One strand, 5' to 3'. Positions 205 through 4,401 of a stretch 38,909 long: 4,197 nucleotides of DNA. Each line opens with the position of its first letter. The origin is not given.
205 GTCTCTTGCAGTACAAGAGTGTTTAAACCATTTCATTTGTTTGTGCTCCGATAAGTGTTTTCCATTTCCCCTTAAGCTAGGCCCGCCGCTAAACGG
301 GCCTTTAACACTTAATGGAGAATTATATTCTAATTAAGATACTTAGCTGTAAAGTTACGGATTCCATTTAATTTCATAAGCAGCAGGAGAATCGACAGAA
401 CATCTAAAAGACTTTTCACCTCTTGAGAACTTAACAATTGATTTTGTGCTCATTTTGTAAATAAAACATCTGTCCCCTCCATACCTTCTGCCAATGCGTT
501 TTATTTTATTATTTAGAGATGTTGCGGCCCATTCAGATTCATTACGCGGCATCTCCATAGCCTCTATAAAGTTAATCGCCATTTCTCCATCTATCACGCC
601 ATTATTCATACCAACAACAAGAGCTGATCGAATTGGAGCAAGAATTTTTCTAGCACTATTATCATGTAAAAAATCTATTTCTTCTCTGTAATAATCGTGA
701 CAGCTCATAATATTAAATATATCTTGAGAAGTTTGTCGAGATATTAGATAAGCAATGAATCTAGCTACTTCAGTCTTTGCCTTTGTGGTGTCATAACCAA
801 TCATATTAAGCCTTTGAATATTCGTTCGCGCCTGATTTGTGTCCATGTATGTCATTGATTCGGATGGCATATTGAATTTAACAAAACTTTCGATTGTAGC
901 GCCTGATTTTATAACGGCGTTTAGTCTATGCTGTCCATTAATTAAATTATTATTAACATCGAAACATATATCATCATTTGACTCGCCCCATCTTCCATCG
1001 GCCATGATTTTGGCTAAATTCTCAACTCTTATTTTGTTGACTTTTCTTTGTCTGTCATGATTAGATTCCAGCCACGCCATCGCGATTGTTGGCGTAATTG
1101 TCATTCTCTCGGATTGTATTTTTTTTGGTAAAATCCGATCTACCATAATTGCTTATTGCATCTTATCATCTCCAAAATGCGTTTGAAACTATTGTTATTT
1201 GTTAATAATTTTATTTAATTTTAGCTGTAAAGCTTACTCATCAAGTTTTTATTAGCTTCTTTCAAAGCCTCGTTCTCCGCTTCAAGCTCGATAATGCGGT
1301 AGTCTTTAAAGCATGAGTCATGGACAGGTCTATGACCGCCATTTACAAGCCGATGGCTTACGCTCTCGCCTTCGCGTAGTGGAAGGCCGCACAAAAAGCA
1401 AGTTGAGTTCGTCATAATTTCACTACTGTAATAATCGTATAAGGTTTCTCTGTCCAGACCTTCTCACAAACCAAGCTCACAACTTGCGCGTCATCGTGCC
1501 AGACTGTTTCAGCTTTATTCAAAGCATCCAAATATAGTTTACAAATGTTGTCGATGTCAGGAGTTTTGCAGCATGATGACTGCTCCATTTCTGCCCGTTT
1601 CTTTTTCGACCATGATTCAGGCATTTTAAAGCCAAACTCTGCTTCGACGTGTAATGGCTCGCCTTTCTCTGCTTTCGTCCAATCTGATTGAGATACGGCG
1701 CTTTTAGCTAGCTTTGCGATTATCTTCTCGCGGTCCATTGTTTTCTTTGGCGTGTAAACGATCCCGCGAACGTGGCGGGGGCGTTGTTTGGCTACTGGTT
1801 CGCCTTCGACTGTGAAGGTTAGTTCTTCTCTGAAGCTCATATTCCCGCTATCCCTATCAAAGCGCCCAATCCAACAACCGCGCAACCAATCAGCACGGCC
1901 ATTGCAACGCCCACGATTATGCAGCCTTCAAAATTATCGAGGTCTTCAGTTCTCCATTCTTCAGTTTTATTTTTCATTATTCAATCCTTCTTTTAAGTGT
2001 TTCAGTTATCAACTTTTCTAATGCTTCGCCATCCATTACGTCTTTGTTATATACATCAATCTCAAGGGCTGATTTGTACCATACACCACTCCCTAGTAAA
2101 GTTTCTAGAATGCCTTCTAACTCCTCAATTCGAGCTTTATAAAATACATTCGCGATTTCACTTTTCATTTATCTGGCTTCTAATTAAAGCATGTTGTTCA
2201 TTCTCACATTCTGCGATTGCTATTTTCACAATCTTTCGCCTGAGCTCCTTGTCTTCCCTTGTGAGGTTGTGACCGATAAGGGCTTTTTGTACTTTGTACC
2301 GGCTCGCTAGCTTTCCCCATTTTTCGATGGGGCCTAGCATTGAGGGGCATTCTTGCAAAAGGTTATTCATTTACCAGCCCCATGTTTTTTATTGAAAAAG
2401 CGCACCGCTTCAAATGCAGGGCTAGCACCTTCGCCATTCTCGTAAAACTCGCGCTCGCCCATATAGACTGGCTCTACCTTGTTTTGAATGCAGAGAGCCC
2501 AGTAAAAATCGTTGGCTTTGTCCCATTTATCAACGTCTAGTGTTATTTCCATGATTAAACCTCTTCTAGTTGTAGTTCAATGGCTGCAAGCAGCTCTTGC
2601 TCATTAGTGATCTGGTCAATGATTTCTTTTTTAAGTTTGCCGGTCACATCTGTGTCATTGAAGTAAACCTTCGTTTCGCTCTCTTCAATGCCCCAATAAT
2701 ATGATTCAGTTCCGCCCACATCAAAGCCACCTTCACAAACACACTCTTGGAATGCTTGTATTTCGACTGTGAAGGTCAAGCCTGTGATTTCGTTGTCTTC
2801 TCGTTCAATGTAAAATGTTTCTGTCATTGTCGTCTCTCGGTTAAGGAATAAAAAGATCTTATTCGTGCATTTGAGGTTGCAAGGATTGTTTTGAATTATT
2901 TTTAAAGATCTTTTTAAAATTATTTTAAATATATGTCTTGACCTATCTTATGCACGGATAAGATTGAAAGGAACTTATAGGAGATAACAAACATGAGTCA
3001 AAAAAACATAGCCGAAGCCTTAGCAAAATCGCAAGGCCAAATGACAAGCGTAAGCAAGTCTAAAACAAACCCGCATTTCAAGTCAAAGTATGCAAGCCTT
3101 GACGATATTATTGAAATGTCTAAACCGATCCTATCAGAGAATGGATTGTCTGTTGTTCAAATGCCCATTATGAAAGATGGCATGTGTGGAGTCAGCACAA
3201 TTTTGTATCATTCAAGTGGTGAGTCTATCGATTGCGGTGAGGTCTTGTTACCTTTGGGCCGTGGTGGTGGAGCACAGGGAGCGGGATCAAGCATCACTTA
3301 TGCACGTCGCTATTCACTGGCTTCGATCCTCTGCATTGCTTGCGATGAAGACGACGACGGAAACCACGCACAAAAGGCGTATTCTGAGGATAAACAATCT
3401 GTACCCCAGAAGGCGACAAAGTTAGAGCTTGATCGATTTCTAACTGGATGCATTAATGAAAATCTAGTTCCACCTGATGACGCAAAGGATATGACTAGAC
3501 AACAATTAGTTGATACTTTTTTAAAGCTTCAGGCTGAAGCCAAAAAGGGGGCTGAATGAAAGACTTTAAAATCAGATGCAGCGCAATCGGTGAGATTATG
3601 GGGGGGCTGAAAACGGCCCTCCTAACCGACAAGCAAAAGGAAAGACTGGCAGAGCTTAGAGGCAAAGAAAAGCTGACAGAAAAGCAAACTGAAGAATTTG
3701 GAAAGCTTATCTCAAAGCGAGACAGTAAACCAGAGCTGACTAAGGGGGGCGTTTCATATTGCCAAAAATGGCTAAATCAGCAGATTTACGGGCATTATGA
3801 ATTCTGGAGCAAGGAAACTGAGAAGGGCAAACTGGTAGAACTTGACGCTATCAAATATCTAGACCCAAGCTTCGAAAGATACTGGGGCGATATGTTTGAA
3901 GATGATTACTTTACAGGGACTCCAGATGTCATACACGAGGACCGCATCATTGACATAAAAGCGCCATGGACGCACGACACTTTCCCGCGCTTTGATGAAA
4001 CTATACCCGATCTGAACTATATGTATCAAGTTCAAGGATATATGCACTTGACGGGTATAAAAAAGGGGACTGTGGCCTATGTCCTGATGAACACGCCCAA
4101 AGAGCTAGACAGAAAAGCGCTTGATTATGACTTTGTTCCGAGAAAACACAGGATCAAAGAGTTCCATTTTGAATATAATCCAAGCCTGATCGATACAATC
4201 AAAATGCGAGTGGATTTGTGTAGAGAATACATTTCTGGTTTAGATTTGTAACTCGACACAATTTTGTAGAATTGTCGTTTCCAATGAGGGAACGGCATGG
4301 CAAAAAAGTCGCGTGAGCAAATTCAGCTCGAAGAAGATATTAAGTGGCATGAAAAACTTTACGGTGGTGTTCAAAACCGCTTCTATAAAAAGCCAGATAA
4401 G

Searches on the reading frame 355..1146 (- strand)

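Call 24: search_protein_families(library=phrogs, proteins=[window:355-1146:-], max_evalue=0.00001)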
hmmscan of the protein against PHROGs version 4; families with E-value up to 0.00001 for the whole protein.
window:355-1146:- (263 aa): 1 family
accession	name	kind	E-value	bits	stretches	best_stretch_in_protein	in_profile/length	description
phrog_5931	-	unknown function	4.6e-35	122.5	1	7-222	5-231/282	-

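Call 83: search_protein_families(library=pfam, proteins=[window:355-1146:-], max_evalue=0.001)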
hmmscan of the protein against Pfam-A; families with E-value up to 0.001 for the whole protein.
window:355-1146:- (263 aa): 0 families

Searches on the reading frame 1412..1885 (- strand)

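Call 83: search_protein_families(library=pfam, proteins=[window:1412-1885:-], max_evalue=0.001)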
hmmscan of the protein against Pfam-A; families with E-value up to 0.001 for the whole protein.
window:1412-1885:- (157 aa): 1 family
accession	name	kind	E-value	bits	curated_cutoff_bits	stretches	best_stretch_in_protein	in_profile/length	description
PF05866.16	RusA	-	1.2e-29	103.8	22.8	1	28-154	2-123/124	Endodeoxyribonuclease RusA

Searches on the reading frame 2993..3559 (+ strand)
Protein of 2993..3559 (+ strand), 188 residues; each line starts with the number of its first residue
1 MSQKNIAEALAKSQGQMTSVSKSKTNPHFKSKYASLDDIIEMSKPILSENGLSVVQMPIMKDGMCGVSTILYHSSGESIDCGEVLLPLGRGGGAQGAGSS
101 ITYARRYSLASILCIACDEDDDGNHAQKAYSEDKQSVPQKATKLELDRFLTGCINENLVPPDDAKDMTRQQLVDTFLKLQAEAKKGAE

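Call 24: search_protein_families(library=phrogs, proteins=[window:2993-3559:+], max_evalue=0.00001)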
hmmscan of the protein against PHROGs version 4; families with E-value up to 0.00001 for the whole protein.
window:2993-3559:+ (188 aa): 5 families
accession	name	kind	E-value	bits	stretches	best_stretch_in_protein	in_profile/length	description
phrog_2324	-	DNA, RNA and nucleotide metabolism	9.1e-43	147.1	1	2-175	7-178/193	Erf-like ssDNA annealing protein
phrog_155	-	DNA, RNA and nucleotide metabolism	6e-42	145.3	1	1-185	63-270/308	Erf-like ssDNA annealing protein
phrog_10003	-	other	4.4e-16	60.2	1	16-145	55-189/297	recombinase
phrog_34817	-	unknown function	6.9e-15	56.1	1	5-136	11-147/291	-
phrog_37640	-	unknown function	2.9e-07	31.7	1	64-145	1-81/169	-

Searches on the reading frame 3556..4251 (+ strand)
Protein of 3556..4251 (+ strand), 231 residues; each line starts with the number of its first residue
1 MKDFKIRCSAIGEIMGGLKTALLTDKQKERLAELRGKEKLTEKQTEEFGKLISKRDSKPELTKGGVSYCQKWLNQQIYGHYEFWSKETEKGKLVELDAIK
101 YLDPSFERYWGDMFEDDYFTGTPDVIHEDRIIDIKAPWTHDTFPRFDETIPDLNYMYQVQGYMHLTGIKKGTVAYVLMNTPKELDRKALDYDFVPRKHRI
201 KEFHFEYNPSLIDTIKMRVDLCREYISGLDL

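Call 24: search_protein_families(library=phrogs, proteins=[window:3556-4251:+], max_evalue=0.00001)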
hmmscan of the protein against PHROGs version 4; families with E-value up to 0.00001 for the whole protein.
window:3556-4251:+ (231 aa): 2 families
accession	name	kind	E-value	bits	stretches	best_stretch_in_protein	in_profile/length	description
phrog_5715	-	DNA, RNA and nucleotide metabolism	5.8e-39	134.9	1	4-227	2-206/213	exonuclease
phrog_434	-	DNA, RNA and nucleotide metabolism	1.9e-06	28.3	1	115-219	139-229/372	RecE-like recombination exonuclease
